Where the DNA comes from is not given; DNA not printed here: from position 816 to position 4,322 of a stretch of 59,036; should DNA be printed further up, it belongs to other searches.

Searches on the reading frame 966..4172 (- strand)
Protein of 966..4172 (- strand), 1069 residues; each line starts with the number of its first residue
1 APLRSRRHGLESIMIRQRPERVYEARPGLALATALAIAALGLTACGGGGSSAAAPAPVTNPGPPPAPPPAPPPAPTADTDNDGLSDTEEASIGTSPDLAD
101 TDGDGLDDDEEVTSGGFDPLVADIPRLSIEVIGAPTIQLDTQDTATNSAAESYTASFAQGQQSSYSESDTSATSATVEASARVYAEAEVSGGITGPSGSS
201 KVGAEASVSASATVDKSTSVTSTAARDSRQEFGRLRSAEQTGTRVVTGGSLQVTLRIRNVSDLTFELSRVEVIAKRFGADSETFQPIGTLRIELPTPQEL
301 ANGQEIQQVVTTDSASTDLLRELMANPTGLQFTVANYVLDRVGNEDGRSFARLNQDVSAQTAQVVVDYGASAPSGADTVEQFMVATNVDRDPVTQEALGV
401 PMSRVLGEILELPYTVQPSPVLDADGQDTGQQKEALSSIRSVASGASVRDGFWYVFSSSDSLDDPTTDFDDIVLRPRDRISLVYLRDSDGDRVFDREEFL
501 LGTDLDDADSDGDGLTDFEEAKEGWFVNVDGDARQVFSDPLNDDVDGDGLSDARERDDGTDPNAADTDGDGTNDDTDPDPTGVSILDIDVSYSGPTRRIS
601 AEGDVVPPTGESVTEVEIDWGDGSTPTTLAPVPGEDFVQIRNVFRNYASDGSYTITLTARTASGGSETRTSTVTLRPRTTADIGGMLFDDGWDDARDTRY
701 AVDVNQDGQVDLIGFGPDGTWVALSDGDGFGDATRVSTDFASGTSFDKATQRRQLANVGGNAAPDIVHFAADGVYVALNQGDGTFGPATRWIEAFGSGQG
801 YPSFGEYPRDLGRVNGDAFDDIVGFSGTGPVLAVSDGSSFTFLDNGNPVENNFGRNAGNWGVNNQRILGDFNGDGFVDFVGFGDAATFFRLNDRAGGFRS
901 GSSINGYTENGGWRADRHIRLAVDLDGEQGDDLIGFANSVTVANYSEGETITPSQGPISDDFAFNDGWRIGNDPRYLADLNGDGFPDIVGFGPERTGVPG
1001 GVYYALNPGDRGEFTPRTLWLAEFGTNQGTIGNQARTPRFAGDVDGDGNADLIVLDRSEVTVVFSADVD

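Call 25: search_protein_families(library=pfam, proteins=[window:966-4172:-], max_evalue=0.00001)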
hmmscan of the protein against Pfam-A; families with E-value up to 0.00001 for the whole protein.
window:966-4172:- (1069 aa): 2 families
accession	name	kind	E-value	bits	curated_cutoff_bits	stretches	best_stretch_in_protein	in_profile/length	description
PF18884.5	TSP3_bac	-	9.5e-09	35.4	25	0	544-564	1-21/22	Bacterial TSP3 repeat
PF13517.12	FG-GAP_3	-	5.2e-08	33.8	26.9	1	979-1054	1-61/61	FG-GAP-like repeat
